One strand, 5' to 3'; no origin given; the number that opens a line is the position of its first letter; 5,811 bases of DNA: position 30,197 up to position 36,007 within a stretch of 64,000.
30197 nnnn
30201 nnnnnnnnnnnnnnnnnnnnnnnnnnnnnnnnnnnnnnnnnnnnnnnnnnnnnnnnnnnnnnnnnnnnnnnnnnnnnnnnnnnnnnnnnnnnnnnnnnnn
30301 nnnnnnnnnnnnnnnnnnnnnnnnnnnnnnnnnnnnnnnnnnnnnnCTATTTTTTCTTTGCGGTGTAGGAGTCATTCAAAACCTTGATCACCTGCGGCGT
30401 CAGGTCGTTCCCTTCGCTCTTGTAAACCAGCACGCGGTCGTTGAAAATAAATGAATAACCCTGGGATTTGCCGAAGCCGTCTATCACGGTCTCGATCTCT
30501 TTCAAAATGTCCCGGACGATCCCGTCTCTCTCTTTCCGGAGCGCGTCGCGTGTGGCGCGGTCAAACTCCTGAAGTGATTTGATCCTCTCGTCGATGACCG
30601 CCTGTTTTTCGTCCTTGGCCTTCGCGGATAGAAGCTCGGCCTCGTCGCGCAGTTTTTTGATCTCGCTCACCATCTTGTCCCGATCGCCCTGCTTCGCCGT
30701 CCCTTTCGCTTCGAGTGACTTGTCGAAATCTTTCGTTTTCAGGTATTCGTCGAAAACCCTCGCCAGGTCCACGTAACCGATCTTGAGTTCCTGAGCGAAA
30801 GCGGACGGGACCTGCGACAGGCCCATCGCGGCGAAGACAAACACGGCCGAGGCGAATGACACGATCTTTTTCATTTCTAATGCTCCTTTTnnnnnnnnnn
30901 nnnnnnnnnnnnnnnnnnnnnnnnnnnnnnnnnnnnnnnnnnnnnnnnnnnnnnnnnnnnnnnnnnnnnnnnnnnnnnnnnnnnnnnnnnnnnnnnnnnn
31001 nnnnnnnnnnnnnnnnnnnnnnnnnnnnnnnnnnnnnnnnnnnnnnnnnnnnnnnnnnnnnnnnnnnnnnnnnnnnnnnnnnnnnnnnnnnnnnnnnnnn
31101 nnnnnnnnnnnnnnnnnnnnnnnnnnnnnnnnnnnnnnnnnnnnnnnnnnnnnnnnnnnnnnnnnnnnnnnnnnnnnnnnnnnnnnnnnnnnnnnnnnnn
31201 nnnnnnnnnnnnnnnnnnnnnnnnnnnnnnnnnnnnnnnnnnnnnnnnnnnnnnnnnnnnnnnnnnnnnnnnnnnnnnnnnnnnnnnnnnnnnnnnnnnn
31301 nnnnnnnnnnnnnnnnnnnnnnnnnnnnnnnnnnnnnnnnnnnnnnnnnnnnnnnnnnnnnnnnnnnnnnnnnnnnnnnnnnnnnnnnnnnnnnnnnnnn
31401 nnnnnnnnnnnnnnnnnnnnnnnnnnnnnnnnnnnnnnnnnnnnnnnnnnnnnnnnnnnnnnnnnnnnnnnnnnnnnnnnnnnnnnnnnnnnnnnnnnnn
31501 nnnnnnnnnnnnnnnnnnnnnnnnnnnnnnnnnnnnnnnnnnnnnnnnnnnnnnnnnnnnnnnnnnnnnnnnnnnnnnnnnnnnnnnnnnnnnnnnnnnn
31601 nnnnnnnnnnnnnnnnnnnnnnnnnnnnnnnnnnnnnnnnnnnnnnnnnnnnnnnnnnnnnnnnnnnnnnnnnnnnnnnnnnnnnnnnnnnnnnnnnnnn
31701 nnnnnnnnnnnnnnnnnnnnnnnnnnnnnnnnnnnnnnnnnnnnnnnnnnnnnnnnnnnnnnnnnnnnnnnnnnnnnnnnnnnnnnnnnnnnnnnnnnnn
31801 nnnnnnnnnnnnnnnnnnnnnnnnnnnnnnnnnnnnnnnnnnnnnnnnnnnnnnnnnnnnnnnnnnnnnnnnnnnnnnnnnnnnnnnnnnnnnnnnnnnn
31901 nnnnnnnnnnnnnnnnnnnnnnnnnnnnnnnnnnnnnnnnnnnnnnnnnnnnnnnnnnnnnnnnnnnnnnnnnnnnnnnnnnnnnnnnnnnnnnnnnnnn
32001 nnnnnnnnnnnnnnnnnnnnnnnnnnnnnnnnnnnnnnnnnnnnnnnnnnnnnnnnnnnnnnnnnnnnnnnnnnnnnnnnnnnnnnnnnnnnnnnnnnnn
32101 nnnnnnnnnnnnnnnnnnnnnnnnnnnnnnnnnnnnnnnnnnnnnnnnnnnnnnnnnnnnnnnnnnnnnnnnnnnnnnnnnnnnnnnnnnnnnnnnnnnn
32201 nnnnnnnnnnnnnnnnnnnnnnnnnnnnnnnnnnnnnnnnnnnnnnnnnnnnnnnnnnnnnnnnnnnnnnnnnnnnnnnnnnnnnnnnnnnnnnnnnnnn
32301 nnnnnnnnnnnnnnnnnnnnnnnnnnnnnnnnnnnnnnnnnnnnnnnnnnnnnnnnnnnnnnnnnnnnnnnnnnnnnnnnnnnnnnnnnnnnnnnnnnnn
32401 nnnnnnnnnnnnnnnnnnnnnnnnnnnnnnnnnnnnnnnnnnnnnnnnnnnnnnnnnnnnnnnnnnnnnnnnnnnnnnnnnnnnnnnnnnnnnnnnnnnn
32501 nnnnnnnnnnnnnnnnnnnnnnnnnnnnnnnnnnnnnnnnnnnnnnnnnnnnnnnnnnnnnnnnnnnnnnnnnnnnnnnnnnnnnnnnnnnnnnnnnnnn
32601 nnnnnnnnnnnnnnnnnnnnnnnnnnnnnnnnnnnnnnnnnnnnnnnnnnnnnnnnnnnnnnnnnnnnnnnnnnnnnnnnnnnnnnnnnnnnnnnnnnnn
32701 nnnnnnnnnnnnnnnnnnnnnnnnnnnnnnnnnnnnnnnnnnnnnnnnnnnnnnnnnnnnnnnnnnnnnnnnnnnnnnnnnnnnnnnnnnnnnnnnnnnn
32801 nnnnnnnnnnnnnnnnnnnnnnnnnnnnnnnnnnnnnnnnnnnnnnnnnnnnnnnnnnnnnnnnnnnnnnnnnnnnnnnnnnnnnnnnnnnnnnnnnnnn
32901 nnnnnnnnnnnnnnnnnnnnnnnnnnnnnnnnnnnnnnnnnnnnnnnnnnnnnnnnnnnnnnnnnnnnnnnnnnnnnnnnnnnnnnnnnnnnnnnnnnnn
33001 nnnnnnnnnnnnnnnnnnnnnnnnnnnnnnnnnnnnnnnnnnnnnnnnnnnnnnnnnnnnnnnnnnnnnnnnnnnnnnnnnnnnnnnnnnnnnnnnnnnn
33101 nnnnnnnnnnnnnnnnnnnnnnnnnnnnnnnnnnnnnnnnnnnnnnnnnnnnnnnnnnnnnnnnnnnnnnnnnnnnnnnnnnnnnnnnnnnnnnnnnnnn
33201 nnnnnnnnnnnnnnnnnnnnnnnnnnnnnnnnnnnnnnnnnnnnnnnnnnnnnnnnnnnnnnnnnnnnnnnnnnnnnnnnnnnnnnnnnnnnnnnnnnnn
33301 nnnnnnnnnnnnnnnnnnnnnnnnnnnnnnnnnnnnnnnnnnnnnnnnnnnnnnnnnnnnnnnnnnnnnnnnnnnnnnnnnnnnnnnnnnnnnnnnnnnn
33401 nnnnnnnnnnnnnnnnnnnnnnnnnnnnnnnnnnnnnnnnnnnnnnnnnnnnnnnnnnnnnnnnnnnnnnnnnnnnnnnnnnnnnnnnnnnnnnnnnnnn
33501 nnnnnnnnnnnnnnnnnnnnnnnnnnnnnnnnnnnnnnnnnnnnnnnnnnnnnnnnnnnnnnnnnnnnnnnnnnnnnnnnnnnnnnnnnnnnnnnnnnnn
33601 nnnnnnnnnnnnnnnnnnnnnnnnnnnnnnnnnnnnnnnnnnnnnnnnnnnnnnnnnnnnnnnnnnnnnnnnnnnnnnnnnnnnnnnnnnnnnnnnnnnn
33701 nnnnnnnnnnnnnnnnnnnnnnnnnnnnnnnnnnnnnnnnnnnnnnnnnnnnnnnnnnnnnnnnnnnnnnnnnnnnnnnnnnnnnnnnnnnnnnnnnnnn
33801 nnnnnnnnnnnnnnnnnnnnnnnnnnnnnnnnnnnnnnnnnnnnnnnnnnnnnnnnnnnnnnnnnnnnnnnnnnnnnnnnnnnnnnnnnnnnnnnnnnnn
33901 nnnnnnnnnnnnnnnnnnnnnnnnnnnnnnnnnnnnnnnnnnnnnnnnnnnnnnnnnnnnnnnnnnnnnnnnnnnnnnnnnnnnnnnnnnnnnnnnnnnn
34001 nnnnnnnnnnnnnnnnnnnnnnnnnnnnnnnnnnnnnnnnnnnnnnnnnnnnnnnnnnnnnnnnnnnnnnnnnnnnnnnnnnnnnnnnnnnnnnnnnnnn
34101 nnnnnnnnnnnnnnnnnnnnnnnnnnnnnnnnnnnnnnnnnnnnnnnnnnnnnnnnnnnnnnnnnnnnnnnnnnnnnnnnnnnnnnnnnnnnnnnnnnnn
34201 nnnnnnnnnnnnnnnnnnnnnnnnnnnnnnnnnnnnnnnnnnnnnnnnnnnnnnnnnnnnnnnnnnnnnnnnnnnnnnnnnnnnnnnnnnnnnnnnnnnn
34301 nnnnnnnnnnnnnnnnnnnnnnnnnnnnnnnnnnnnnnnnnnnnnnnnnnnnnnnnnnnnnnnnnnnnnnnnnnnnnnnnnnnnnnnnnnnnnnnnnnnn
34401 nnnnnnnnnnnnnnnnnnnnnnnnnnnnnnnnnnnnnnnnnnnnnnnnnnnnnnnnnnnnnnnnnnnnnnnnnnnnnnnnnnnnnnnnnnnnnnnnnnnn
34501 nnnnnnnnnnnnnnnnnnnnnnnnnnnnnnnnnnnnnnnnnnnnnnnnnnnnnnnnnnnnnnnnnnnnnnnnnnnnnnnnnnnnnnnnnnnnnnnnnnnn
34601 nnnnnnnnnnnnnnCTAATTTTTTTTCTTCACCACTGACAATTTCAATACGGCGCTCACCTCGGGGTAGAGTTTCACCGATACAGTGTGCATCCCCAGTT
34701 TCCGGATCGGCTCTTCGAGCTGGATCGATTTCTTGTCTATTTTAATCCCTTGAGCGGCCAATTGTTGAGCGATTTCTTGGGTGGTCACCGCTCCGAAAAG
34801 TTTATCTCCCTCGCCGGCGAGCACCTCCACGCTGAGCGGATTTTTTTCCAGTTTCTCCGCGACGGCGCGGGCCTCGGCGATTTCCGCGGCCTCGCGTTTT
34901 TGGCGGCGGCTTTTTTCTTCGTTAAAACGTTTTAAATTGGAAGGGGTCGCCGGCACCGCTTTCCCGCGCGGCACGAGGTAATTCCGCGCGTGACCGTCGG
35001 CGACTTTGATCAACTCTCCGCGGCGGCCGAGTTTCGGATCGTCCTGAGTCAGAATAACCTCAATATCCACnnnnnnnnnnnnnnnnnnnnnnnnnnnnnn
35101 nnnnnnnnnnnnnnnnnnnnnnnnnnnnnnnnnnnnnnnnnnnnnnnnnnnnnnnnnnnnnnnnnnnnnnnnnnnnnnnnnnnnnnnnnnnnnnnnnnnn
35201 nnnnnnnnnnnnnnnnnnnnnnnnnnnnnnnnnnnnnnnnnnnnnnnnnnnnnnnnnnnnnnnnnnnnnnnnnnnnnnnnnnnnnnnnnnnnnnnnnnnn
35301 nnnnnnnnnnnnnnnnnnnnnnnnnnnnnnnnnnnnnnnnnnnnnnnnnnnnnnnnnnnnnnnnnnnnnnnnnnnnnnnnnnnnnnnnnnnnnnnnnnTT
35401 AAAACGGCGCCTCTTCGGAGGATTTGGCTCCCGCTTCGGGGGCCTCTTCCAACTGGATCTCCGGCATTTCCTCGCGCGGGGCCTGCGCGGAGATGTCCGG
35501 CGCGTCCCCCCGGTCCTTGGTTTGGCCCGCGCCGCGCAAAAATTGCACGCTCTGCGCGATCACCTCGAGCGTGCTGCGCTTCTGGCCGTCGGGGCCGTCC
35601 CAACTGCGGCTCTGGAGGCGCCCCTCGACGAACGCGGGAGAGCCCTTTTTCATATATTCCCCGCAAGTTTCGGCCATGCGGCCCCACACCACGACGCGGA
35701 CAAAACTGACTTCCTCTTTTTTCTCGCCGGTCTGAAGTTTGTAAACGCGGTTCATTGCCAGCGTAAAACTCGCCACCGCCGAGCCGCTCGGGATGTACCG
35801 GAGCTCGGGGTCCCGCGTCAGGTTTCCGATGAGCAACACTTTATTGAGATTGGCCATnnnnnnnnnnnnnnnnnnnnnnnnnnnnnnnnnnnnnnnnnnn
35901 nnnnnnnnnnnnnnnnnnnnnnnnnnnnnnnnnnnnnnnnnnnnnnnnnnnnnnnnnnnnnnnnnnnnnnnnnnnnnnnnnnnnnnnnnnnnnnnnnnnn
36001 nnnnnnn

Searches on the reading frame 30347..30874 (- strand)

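Call 46: search_protein_families(library=pfam, proteins=[window:30347-30874:-], max_evalue=0.001)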
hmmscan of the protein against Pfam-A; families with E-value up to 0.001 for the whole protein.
window:30347-30874:- (175 aa): 1 family
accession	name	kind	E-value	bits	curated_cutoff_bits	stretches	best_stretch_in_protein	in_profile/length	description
PF03938.19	OmpH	-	4.8e-25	88.8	32.4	1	31-166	1-141/141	Outer membrane protein (OmpH-like)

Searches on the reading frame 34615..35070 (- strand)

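Call 66: search_protein_families(library=pfam, proteins=[window:34615-35070:-], max_evalue=0.00001)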
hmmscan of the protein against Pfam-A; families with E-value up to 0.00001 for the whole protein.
window:34615-35070:- (151 aa): 2 families
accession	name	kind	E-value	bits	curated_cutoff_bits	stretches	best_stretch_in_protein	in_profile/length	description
PF03948.19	Ribosomal_L9_C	-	2.3e-28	98.9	23.2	1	65-147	1-85/86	Ribosomal protein L9, C-terminal domain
PF01281.25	Ribosomal_L9_N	-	4.8e-21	74.5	20.7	1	3-49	1-47/47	Ribosomal protein L9, N-terminal domain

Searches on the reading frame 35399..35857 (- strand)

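Call 66: search_protein_families(library=pfam, proteins=[window:35399-35857:-], max_evalue=0.00001)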
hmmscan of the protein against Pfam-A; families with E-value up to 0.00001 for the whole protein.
window:35399-35857:- (152 aa): 1 family
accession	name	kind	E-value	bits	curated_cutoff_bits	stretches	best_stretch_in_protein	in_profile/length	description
PF00436.31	SSB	-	6.5e-38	129.4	26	1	4-107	1-104/104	Single-strand binding protein family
